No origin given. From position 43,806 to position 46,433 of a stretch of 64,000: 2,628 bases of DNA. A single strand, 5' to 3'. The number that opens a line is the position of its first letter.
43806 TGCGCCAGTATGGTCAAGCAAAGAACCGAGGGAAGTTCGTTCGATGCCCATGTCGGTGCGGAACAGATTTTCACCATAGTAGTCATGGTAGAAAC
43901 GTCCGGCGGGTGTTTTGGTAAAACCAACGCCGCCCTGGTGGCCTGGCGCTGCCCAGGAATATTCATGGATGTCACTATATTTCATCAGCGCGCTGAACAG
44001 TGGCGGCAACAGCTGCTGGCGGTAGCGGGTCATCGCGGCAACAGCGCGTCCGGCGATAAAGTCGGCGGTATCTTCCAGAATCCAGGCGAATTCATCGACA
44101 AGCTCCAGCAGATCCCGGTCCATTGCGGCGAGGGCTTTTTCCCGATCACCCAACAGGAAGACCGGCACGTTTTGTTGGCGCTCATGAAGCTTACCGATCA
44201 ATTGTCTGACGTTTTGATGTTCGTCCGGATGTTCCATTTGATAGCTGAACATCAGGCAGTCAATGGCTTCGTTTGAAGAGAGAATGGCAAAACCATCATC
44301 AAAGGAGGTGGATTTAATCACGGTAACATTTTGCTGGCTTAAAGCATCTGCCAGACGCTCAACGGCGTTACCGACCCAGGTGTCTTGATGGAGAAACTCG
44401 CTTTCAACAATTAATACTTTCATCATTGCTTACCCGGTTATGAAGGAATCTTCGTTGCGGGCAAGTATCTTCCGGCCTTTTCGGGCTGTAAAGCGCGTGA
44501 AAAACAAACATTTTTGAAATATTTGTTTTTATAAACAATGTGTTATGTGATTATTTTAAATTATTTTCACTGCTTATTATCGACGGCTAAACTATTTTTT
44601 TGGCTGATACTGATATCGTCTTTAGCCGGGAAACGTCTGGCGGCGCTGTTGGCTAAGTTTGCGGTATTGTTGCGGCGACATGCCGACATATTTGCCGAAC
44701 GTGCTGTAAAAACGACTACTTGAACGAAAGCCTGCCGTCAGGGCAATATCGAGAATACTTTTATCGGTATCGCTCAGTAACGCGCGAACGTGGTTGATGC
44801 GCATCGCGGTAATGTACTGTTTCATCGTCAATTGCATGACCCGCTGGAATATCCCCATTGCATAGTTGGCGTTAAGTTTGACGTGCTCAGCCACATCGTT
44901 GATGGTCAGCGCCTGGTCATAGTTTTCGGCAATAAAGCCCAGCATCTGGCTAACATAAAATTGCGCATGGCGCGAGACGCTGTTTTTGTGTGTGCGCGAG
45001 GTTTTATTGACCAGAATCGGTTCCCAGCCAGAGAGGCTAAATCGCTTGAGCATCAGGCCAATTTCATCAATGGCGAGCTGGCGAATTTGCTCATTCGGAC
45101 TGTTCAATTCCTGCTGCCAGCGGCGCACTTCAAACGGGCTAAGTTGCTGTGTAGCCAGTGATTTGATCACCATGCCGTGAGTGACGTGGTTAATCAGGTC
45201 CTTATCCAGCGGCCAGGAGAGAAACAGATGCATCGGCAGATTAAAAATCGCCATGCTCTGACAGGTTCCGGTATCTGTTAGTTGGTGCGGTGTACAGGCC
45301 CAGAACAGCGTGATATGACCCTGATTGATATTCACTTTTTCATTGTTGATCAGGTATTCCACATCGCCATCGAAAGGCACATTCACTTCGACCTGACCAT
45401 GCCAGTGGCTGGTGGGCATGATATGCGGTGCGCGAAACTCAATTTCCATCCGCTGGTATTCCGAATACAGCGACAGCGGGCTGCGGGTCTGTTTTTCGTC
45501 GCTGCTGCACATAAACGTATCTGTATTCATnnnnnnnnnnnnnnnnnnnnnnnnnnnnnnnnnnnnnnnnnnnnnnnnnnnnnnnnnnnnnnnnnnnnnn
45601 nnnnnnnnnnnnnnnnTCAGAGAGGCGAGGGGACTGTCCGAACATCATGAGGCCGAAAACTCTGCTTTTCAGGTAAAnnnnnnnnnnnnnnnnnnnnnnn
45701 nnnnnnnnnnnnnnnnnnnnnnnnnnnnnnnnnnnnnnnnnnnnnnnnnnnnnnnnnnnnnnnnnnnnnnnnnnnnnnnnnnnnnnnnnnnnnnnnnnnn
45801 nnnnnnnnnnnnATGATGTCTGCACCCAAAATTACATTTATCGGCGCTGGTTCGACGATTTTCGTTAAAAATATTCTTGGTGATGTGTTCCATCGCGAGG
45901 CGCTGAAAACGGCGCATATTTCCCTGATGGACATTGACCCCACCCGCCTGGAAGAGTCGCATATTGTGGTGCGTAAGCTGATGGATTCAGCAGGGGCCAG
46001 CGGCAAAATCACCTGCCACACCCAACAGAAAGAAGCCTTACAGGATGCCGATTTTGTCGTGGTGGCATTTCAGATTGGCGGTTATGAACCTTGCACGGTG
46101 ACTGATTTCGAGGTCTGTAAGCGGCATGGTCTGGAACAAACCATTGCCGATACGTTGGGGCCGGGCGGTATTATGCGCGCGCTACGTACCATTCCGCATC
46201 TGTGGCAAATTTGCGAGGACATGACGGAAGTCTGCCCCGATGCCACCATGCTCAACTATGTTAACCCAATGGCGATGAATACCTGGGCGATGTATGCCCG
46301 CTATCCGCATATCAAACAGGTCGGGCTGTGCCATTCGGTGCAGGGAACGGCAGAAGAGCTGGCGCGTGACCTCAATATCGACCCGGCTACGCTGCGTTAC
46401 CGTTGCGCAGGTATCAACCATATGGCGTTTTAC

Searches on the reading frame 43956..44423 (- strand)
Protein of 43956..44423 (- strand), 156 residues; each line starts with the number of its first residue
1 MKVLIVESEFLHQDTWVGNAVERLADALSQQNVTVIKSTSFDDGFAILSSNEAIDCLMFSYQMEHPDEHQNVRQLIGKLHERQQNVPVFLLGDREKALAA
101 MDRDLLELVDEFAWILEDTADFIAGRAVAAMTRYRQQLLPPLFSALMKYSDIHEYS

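Call 51: find_encoding_contigs(protein=window:43956-44423:-, flank=200, max_places=1)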
Protein seq(156 aa) (156 aa): 1 contig read that carries it; 1 place shown.
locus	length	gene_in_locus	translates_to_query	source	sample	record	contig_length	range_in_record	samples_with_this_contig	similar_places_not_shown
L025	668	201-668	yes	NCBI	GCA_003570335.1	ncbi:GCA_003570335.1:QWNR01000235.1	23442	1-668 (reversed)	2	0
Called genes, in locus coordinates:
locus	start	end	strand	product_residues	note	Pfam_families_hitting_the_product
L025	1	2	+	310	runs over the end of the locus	PF00165:HTH_AraC, PF12833:HTH_18, PF00165:HTH_AraC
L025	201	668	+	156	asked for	PF03709:OKR_DC_1_N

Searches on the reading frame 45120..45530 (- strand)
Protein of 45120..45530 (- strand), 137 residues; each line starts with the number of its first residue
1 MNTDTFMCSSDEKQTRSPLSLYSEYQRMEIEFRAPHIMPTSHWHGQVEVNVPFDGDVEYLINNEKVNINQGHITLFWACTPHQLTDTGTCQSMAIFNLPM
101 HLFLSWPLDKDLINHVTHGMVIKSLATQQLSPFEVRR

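Call 70: find_encoding_contigs(protein=window:45120-45530:-, flank=200, max_places=1)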
Protein seq(137 aa) (137 aa): 24 contigs read that carry it; 1 place shown.
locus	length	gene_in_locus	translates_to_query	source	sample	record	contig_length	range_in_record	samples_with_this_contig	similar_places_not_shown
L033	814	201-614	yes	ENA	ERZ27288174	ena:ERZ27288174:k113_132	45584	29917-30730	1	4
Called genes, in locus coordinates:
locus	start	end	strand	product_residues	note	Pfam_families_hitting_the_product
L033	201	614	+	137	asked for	-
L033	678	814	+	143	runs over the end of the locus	PF00165:HTH_AraC, PF12833:HTH_18, PF00165:HTH_AraC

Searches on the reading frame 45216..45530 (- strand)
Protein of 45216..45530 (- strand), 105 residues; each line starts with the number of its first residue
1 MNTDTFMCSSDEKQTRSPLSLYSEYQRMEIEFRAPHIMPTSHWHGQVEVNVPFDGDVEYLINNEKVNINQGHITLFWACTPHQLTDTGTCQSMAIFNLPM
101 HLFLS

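Call 53: find_encoding_contigs(protein=window:45216-45530:-, flank=200, max_places=1)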
Protein seq(105 aa) (105 aa): 24 contigs read that carry it; 1 place shown.
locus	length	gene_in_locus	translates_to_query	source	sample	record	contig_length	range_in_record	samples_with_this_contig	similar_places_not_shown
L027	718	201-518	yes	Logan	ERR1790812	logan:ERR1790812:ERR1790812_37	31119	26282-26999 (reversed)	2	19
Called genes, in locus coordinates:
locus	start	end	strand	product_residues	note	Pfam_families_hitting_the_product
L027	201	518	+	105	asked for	-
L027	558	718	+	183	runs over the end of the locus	PF00165:HTH_AraC, PF12833:HTH_18, PF00165:HTH_AraC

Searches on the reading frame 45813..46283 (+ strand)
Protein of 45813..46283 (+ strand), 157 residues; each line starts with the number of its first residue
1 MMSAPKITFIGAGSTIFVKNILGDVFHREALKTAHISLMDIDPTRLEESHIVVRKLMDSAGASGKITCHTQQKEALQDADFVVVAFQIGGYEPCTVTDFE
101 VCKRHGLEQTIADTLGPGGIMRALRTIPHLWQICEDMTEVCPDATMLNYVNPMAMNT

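Call 54: find_encoding_contigs(protein=window:45813-46283:+, flank=200, max_places=1)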
Protein seq(157 aa) (157 aa): no gene with exactly this product is on record in the collection.
